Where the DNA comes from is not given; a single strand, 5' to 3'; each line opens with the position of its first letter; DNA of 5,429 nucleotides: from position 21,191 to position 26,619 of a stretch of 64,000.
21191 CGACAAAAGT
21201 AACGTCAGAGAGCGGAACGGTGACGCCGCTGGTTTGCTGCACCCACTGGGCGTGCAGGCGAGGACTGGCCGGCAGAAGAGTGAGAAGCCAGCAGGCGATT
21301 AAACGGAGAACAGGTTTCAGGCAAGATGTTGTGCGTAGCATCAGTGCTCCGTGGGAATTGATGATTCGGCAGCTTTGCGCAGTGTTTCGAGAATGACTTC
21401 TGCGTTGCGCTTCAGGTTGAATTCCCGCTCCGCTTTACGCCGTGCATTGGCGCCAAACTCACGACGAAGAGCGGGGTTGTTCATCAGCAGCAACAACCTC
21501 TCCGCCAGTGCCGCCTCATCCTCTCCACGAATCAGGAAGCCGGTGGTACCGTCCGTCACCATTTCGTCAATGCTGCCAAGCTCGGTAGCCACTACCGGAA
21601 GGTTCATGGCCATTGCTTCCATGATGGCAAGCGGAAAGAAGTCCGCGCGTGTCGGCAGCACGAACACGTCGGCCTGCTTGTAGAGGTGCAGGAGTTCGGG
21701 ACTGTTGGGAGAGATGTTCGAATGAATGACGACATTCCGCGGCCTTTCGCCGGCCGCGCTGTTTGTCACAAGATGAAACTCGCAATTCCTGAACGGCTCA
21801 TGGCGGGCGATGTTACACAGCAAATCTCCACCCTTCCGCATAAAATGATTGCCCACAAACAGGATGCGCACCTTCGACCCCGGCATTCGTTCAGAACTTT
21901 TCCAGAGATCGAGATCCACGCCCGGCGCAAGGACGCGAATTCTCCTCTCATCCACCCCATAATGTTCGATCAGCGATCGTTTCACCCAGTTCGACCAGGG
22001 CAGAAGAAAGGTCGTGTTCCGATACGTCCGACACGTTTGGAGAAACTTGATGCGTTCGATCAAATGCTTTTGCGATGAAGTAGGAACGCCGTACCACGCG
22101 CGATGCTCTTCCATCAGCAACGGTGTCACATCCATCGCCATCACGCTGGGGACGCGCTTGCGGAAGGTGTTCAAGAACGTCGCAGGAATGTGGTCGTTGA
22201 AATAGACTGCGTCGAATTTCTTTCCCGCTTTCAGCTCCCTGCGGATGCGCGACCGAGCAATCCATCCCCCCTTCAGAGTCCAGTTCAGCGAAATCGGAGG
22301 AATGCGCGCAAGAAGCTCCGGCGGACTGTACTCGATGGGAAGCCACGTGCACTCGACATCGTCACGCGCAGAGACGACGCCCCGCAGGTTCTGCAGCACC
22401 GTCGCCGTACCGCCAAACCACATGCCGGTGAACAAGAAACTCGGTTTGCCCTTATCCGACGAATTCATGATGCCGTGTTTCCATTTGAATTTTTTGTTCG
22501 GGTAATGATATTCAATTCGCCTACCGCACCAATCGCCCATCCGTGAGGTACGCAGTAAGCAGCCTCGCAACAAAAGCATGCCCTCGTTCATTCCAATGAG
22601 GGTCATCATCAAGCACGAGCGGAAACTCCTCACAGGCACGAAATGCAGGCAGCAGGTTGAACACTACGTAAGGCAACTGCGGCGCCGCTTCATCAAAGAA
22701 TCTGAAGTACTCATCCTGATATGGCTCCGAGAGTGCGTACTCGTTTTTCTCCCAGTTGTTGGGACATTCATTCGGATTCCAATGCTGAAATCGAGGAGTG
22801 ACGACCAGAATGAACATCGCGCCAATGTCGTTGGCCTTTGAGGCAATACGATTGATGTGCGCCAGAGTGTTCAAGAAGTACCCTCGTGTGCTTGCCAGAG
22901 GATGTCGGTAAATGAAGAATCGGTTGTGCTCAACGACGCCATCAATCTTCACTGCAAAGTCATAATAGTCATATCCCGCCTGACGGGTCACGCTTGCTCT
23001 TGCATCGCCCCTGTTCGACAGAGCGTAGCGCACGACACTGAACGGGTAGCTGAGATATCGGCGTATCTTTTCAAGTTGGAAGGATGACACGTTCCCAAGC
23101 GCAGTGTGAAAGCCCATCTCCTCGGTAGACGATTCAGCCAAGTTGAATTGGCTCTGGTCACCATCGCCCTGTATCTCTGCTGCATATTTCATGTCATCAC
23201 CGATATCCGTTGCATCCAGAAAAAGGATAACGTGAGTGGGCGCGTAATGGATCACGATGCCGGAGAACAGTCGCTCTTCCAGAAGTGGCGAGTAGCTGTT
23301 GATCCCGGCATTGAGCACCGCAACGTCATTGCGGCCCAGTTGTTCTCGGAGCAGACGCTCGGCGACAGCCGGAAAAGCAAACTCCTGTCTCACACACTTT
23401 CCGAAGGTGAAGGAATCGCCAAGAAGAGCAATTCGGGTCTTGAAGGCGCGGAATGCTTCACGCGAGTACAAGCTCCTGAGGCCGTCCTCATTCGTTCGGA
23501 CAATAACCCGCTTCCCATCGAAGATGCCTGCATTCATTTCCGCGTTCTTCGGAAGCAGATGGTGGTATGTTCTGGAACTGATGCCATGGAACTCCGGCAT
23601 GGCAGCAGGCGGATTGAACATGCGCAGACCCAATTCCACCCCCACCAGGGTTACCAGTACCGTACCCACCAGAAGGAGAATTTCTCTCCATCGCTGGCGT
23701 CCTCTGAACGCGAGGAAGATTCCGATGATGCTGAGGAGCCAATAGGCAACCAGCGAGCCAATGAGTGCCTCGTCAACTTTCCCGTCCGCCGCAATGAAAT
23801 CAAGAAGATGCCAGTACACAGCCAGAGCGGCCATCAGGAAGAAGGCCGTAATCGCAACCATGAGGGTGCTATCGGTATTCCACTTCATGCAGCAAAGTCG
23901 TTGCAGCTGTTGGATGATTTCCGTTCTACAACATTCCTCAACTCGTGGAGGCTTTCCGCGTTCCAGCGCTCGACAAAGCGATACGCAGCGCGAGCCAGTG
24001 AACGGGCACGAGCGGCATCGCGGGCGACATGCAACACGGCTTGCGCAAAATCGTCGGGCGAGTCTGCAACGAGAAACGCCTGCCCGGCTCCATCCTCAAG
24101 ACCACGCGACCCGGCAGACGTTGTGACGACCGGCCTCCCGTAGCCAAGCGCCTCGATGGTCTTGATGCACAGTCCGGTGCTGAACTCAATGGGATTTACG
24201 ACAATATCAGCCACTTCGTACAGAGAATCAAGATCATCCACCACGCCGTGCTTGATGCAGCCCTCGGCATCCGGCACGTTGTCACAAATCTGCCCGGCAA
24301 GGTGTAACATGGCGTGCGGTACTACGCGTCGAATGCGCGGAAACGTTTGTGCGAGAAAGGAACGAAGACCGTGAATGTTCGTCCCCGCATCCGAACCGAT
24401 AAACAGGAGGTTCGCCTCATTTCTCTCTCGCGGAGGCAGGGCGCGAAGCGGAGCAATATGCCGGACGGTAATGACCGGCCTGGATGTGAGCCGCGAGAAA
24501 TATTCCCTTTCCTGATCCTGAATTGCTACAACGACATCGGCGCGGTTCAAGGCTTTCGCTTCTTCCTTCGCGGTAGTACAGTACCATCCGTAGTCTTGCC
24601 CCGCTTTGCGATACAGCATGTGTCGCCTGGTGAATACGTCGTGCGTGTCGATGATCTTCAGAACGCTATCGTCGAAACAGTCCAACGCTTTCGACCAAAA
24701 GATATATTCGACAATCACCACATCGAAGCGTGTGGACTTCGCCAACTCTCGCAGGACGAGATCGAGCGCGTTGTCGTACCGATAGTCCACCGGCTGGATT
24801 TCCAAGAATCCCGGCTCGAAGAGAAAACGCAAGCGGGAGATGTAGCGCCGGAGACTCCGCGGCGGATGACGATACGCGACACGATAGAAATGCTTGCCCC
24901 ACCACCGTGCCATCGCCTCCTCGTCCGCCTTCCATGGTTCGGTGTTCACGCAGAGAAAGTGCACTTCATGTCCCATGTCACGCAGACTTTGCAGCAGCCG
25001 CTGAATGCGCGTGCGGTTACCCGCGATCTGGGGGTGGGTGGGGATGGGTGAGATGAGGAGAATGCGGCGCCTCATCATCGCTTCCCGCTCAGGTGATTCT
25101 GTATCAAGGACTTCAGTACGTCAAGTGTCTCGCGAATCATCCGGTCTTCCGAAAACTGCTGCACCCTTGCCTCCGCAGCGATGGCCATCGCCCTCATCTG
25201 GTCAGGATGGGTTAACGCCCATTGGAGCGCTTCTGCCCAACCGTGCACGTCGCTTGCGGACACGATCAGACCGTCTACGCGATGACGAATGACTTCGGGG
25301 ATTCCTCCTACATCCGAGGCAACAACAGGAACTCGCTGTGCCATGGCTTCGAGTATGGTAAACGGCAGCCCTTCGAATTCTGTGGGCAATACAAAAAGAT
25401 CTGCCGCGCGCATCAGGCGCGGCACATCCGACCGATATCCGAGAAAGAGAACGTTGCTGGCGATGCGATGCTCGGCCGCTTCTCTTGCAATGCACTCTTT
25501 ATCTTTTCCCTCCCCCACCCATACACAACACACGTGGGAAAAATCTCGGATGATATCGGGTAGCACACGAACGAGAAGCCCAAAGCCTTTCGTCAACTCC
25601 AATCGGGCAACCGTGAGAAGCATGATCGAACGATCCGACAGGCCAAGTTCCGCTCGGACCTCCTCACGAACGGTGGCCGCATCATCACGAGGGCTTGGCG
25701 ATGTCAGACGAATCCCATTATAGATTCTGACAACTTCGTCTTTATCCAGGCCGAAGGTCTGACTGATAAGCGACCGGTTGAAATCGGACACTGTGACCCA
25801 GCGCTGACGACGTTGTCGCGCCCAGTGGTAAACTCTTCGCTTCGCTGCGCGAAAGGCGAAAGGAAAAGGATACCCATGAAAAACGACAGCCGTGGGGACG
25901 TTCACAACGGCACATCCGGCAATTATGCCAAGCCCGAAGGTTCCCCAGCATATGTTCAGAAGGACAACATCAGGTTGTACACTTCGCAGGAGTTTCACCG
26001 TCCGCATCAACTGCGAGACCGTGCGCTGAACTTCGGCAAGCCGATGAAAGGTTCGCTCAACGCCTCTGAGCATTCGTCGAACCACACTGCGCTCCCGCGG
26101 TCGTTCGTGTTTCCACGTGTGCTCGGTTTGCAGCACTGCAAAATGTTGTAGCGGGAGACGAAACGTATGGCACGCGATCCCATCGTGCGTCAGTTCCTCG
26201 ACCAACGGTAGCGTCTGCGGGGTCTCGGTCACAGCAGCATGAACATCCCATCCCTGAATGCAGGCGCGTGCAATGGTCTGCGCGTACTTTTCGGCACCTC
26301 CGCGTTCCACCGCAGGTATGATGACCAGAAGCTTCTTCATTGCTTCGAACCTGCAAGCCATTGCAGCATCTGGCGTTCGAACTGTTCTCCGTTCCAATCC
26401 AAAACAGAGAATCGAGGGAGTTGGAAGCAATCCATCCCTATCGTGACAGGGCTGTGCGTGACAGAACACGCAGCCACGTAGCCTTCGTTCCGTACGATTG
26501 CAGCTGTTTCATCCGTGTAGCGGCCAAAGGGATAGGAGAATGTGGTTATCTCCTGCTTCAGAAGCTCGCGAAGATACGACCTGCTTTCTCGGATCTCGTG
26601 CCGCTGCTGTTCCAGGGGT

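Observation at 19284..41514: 22-kb co-directional, translationally coupled polysaccharide locus with ABC export (Wzm/Wzt), bracketed by two GH8 hydrolases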

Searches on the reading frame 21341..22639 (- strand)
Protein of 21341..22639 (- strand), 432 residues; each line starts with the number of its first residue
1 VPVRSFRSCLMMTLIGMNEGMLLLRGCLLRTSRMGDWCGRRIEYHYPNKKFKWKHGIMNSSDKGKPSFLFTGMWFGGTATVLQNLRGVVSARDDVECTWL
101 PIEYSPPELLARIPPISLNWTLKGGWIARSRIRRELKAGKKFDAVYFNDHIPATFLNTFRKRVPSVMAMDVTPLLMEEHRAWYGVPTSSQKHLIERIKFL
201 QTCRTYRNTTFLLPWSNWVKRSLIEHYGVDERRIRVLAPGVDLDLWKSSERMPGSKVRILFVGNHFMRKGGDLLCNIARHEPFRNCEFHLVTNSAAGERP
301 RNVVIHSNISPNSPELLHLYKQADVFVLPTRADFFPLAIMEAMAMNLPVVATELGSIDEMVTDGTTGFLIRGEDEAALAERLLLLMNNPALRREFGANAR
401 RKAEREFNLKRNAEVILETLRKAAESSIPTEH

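Call 4: search_protein_families(library=pfam, proteins=[window:21341-22639:-], max_evalue=0.01)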
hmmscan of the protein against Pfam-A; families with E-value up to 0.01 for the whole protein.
window:21341-22639:- (432 aa): 6 families
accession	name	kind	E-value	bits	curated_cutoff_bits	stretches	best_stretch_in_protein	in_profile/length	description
PF13692.12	Glyco_trans_1_4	-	7.3e-23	81.8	27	1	258-388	3-142/142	Glycosyl transferases group 1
PF00534.26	Glycos_transf_1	-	7.8e-23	81.3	26.4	1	307-401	75-171/172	Glycosyl transferases group 1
PF13439.12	Glyco_transf_4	-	5.9e-11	43.1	28.5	1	76-244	2-169/170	Glycosyltransferase Family 4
PF13524.12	Glyco_trans_1_2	-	9.5e-08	32.5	25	1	287-417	16-143/144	Glycosyl transferase-like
PF20706.3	GT4-conflict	-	2e-06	27.5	26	1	234-353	174-312/385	Family 4 Glycosyltransferase in conflict systems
PF13579.12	Glyco_trans_4_4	-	0.00064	20.5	29.7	1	95-240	40-158/158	Glycosyl transferase 4-like domain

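Call 6: search_protein_families(library=ncbifam, proteins=[window:21341-22639:-], max_evalue=0.001)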
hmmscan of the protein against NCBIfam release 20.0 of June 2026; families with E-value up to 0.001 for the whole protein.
window:21341-22639:- (432 aa): 33 families (the best 25 are shown)
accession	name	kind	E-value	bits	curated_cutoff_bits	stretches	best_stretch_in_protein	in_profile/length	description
NF041876.1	EPS_EpsE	equivalog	2.3e-25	89.7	400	1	318-416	291-389/389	exopolysaccharide biosynthesis GT4 family glycosyltransferase EpsE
TIGR03449.1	mycothiol_MshA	equivalog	6e-23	81.4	462.5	1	313-424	293-404/406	D-inositol-3-phosphate glycosyltransferase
TIGR03088.1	stp2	hypoth_equivalog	3.5e-21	75.7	409.05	1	318-414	268-364/374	TIGR03088 family PEP-CTERM/XrtA system glycosyltransferase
TIGR02149.1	glgA_Coryne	subfamily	4.3e-20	72.2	302.4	1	275-421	238-388/391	glycogen synthase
TIGR03999.1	thiol_BshA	equivalog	3.4e-18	65.7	273.7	1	314-412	264-362/375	N-acetyl-alpha-D-glucosaminyl L-malate synthase BshA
NF053787.1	GlcN_PG_synth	equivalog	1.8e-14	53.4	480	1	216-421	151-357/361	N-acetylglucosaminyl phosphatidylglycerol synthase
NF047684.1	TeichurnBiosyTuaC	equivalog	1.7e-13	50.3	550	1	321-422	288-388/391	teichuronic acid biosynthesis protein TuaC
NF038229.1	Glyco4_Geo_Pelo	equivalog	8.5e-13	48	400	1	318-422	233-335/338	GPMC system family 4 glycosyltransferase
TIGR04005.1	wcaL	equivalog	1.6e-12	47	537.6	1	204-411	170-394/406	colanic acid biosynthesis glycosyltransferase WcaL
NF041139.1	TreT_Thcocales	equivalog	1.5e-11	43.8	775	1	320-421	311-410/412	trehalose synthase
TIGR04063.1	stp3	hypoth_equivalog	6.5e-11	41.7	442.05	1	320-415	287-387/397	TIGR04063 family PEP-CTERM/XrtA system glycosyltransferase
NF038295.1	EPS_HpsP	equivalog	7.6e-11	41.6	550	1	318-419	283-383/388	hormogonium polysaccharide biosynthesis glycosyltransferase HpsP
TIGR04157.1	glyco_rSAM_CFB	subfamily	6.4e-10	38.6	400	1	315-411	293-397/406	TIGR04157 family glycosyltransferase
TIGR04047.1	MSMEG_0565_glyc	hypoth_equivalog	1e-08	34.7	259.85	1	299-403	255-355/373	MSMEG_0565 family glycosyltransferase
NF050063.1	ProtGlycPglJ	equivalog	1.7e-08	34.1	500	1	206-418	142-361/363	N-acetylgalactosamine-N,N'-diacetylbacillosaminyl-diphospho-undecaprenol 4-alpha-N-acetylgalactosaminyltransferase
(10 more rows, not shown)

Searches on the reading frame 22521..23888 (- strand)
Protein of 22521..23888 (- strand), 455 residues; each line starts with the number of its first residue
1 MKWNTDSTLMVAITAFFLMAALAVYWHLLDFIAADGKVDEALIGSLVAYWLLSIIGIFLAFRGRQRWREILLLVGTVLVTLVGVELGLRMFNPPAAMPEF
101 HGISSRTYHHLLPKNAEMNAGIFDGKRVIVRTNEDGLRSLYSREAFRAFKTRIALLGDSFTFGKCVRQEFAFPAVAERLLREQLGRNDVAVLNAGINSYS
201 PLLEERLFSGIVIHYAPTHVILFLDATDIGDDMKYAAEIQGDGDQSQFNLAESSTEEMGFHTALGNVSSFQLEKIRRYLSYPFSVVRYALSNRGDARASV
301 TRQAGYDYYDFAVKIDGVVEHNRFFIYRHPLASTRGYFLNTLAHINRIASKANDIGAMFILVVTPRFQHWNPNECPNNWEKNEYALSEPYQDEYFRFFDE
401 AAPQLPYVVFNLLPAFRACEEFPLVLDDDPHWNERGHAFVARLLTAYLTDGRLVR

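Call 4: search_protein_families(library=pfam, proteins=[window:22521-23888:-], max_evalue=0.01)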
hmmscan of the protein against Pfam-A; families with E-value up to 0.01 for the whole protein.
window:22521-23888:- (455 aa): 2 families
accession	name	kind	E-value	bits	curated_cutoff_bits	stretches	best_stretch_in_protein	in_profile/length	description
PF13472.12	Lipase_GDSL_2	-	8.8e-07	30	32.9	1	156-232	2-78/178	GDSL-like Lipase/Acylhydrolase family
PF25592.1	DUF7937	-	0.0022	17.3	31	1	8-81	142-219/402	Domain of unknown function (DUF7937)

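Call 6: search_protein_families(library=ncbifam, proteins=[window:22521-23888:-], max_evalue=0.001)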
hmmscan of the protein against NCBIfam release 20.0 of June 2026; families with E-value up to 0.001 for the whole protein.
window:22521-23888:- (455 aa): 0 families

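Call 43: search_protein_families(library=pfam, proteins=[window:22521-23888:-], max_evalue=10)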
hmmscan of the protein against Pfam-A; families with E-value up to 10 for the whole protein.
window:22521-23888:- (455 aa): 3 families
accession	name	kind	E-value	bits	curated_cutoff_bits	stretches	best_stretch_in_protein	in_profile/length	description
PF13472.12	Lipase_GDSL_2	-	8.8e-07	30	32.9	2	156-232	2-78/178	GDSL-like Lipase/Acylhydrolase family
PF25592.1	DUF7937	-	0.0022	17.3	31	1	8-81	142-219/402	Domain of unknown function (DUF7937)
PF00657.28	Lipase_GDSL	-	0.026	15.1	23.6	1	343-443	112-207/208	GDSL-like Lipase/Acylhydrolase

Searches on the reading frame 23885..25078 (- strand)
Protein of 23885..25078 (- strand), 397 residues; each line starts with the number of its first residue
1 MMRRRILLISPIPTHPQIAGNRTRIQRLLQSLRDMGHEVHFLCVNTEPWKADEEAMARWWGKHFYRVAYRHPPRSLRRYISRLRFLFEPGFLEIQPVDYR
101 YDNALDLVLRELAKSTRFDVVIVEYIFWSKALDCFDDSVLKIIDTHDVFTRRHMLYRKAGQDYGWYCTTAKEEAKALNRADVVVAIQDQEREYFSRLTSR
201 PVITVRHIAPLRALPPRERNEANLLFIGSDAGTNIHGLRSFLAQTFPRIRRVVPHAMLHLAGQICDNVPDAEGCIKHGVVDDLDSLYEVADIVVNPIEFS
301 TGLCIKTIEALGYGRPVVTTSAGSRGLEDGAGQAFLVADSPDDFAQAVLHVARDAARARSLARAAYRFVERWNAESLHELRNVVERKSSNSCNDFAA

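Call 4: search_protein_families(library=pfam, proteins=[window:23885-25078:-], max_evalue=0.01)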
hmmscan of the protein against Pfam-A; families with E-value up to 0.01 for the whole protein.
window:23885-25078:- (397 aa): 5 families
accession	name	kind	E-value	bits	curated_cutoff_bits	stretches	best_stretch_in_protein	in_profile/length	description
PF13692.12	Glyco_trans_1_4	-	2.8e-18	67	27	1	223-354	3-142/142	Glycosyl transferases group 1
PF13579.12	Glyco_trans_4_4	-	1e-09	39.4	29.7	1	20-201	2-149/158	Glycosyl transferase 4-like domain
PF13439.12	Glyco_transf_4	-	1.3e-08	35.5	28.5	1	23-196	6-150/170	Glycosyltransferase Family 4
PF13524.12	Glyco_trans_1_2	-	1.8e-07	31.6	25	1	281-370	36-130/144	Glycosyl transferase-like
PF00534.26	Glycos_transf_1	-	1.3e-05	25.2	26.4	1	278-367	79-171/172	Glycosyl transferases group 1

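Call 6: search_protein_families(library=ncbifam, proteins=[window:23885-25078:-], max_evalue=0.001)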
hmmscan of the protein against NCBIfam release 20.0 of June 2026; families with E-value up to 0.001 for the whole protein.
window:23885-25078:- (397 aa): 7 families
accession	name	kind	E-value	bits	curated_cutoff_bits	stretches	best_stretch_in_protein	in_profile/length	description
TIGR03087.1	stp1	hypoth_equivalog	2.1e-17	63.4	316.65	1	17-371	12-379/397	TIGR03087 family PEP-CTERM/XrtA system glycosyltransferase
NF038229.1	Glyco4_Geo_Pelo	equivalog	5.8e-08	32.1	400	0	281-371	229-318/338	GPMC system family 4 glycosyltransferase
TIGR03449.1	mycothiol_MshA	equivalog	1.8e-05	23.9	462.5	1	281-373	295-388/406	D-inositol-3-phosphate glycosyltransferase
NF012028.0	PRK15484.1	subfamily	0.00012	21.3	618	1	274-323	259-310/380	lipopolysaccharide N-acetylglucosaminyltransferase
NF041876.1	EPS_EpsE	equivalog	0.00015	21.1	400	1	299-370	304-377/389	exopolysaccharide biosynthesis GT4 family glycosyltransferase EpsE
TIGR04063.1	stp3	hypoth_equivalog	0.00017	20.6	442.05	0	273-371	276-377/397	TIGR04063 family PEP-CTERM/XrtA system glycosyltransferase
TIGR04047.1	MSMEG_0565_glyc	hypoth_equivalog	0.00055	19.1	259.85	1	277-372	262-358/373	MSMEG_0565 family glycosyltransferase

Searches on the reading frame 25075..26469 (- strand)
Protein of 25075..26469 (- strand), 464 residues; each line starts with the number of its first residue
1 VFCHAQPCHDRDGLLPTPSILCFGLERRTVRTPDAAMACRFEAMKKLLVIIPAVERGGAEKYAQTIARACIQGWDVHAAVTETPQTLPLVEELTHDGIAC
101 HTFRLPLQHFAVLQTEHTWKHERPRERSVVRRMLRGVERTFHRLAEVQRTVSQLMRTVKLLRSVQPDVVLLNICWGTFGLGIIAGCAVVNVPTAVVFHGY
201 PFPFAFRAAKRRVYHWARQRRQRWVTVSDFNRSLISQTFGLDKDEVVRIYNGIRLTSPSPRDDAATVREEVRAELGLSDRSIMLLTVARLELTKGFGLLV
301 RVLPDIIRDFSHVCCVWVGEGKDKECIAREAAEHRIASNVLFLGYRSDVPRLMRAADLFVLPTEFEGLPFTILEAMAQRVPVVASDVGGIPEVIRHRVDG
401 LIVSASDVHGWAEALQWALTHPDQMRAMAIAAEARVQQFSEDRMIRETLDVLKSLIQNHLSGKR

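Call 4: search_protein_families(library=pfam, proteins=[window:25075-26469:-], max_evalue=0.01)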
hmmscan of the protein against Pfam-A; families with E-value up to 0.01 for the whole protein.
window:25075-26469:- (464 aa): 5 families
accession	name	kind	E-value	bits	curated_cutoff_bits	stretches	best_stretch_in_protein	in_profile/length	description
PF00534.26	Glycos_transf_1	-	6.5e-37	127.1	26.4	1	268-433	2-170/172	Glycosyl transferases group 1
PF13692.12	Glyco_trans_1_4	-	7.4e-34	117.5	27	1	284-420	4-141/142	Glycosyl transferases group 1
PF13439.12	Glyco_transf_4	-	2.3e-13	51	28.5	1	57-255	2-168/170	Glycosyltransferase Family 4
PF20706.3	GT4-conflict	-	1.4e-09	37.9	26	1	274-436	193-372/385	Family 4 Glycosyltransferase in conflict systems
PF13524.12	Glyco_trans_1_2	-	9.7e-05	22.8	25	1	347-438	38-131/144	Glycosyl transferase-like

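Call 6: search_protein_families(library=ncbifam, proteins=[window:25075-26469:-], max_evalue=0.001)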
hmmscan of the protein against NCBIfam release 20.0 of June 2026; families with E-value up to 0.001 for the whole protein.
window:25075-26469:- (464 aa): 44 families (the best 25 are shown)
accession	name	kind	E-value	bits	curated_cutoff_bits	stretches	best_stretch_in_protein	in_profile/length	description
TIGR03088.1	stp2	hypoth_equivalog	7.7e-43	147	409.05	1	129-453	44-371/374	TIGR03088 family PEP-CTERM/XrtA system glycosyltransferase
TIGR03999.1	thiol_BshA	equivalog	5.3e-30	104.6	273.7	1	216-455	140-373/375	N-acetyl-alpha-D-glucosaminyl L-malate synthase BshA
TIGR02149.1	glgA_Coryne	subfamily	4.5e-26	91.9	302.4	1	220-455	144-390/391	glycogen synthase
NF041876.1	EPS_EpsE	equivalog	2.2e-23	83.1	400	1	278-440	211-381/389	exopolysaccharide biosynthesis GT4 family glycosyltransferase EpsE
NF047684.1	TeichurnBiosyTuaC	equivalog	5.4e-20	71.7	550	1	208-422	152-355/391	teichuronic acid biosynthesis protein TuaC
TIGR03449.1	mycothiol_MshA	equivalog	6e-20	71.5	462.5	1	231-455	176-403/406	D-inositol-3-phosphate glycosyltransferase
NF011726.0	PRK15179.1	equivalog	4.7e-18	64.8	733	1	158-451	393-690/694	Vi polysaccharide biosynthesis protein TviE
TIGR04063.1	stp3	hypoth_equivalog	3.4e-17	62.4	442.05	1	240-438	176-377/397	TIGR04063 family PEP-CTERM/XrtA system glycosyltransferase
TIGR04157.1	glyco_rSAM_CFB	subfamily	1.5e-16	60.4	400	1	220-406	169-351/406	TIGR04157 family glycosyltransferase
NF038295.1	EPS_HpsP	equivalog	5.1e-15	55.4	550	1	234-455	167-387/388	hormogonium polysaccharide biosynthesis glycosyltransferase HpsP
NF038229.1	Glyco4_Geo_Pelo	equivalog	6.6e-15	55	400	1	130-455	20-336/338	GPMC system family 4 glycosyltransferase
NF050063.1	ProtGlycPglJ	equivalog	1.8e-13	50.4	500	1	233-450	157-361/363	N-acetylgalactosamine-N,N'-diacetylbacillosaminyl-diphospho-undecaprenol 4-alpha-N-acetylgalactosaminyltransferase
NF007396.0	PRK09922.1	equivalog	3.8e-13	49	385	1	310-454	210-357/361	lipopolysaccharide 1,6-galactosyltransferase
TIGR04047.1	MSMEG_0565_glyc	hypoth_equivalog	5e-13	48.9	259.85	1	217-450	135-369/373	MSMEG_0565 family glycosyltransferase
TIGR02095.1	glgA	subfamily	7.2e-13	48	328.45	1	265-447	276-469/477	glycogen/starch synthase, ADP-glucose type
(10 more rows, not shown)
